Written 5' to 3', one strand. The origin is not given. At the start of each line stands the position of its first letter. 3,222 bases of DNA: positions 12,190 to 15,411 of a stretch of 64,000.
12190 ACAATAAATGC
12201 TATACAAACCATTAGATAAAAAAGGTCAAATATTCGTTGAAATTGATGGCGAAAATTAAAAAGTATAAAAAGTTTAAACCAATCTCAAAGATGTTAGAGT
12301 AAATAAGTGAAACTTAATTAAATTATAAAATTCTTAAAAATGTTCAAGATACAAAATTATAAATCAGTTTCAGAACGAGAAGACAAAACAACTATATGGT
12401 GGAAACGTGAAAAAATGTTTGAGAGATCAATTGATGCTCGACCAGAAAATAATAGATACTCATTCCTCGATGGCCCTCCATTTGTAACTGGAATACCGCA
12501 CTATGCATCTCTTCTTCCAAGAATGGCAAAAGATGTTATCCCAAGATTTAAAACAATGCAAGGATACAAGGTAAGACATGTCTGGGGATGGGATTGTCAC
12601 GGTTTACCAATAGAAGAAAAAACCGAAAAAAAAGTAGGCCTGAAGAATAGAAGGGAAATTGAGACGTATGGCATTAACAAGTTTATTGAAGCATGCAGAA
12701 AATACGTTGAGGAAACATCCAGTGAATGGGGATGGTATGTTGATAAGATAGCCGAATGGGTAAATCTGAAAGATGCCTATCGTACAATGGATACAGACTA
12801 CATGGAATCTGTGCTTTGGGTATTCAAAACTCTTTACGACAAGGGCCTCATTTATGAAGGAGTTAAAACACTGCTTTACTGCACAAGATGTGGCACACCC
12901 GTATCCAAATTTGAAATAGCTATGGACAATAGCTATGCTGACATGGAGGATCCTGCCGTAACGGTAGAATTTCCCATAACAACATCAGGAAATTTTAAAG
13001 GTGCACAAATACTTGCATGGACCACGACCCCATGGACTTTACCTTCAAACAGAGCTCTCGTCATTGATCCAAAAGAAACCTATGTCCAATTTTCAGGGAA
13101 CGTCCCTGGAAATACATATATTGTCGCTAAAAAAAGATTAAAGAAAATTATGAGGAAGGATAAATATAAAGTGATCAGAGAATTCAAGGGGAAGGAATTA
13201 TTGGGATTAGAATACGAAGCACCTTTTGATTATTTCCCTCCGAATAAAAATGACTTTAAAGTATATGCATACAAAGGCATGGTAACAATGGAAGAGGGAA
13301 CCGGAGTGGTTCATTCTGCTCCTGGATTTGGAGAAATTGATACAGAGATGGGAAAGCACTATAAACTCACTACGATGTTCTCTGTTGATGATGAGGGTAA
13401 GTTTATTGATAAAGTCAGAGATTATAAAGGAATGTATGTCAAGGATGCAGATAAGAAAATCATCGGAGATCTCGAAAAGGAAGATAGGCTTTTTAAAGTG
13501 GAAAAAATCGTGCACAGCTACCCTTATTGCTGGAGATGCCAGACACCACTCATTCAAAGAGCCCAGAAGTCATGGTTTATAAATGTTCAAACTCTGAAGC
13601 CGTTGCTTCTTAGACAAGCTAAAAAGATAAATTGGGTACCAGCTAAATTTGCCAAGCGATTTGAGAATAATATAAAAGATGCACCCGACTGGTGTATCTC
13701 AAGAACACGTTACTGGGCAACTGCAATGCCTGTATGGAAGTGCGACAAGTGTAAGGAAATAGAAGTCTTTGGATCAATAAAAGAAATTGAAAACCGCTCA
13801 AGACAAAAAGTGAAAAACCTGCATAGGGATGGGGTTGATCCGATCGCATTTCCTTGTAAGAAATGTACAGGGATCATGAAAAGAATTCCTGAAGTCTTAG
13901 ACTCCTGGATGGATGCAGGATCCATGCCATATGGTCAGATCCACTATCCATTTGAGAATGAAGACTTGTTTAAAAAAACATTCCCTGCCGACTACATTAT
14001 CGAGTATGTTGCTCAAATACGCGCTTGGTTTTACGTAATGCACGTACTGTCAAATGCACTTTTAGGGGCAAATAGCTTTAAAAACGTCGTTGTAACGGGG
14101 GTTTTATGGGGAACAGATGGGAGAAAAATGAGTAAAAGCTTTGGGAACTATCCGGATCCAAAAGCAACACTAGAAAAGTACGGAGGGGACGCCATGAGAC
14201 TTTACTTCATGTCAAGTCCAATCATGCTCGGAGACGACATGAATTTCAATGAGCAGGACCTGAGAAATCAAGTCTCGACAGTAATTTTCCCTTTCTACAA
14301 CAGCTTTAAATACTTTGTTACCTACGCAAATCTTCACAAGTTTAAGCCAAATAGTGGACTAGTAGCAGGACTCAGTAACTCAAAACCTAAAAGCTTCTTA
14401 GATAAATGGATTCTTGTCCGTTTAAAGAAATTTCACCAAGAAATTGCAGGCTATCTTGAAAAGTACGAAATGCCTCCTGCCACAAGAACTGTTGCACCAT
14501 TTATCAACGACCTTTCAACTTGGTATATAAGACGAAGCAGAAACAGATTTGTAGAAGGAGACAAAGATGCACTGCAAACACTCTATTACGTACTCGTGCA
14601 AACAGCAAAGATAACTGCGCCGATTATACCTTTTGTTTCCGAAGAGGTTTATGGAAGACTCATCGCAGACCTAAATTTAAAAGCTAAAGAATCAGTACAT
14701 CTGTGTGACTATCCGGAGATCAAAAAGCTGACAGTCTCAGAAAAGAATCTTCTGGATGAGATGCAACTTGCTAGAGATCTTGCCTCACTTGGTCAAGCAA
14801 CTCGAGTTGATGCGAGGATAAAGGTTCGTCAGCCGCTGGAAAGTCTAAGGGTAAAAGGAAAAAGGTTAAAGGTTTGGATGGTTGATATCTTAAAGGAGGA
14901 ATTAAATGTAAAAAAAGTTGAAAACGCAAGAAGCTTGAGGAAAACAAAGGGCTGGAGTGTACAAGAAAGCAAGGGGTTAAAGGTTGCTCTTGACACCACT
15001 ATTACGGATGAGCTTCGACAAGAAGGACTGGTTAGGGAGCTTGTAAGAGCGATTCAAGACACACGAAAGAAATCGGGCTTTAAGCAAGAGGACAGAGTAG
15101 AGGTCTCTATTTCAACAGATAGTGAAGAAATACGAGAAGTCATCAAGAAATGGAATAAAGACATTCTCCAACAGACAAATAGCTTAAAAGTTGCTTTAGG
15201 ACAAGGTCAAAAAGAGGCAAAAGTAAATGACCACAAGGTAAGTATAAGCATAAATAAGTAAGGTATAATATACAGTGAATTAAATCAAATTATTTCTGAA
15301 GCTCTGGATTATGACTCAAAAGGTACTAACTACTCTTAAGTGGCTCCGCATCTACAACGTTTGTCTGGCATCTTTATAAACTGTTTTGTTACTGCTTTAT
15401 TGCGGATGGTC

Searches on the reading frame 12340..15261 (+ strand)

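Call 38: search_protein_families(library=pfam, proteins=[window:12340-15261:+], max_evalue=0.001)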
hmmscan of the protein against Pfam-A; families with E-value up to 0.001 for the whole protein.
window:12340-15261:+ (973 aa): 5 families
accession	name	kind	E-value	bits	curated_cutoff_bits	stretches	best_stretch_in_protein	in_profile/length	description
PF00133.28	tRNA-synt_1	-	8e-116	387.6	22.7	1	20-629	5-408/414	tRNA synthetases class I (I, L, M and V)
PF08264.19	Anticodon_1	-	2.6e-25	89.4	25.1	1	688-834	1-145/148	Anticodon-binding domain of tRNA ligase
PF19302.4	DUF5915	-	2.3e-22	79.9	27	1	868-973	88-194/195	Domain of unknown function (DUF5915)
PF09334.17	tRNA-synt_1g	-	3.5e-19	69.3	20.1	2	47-188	8-130/391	tRNA synthetases class I (M)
PF01406.26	tRNA-synt_1e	-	0.0009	19.1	27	0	573-643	231-298/301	tRNA synthetases class I (C) catalytic domain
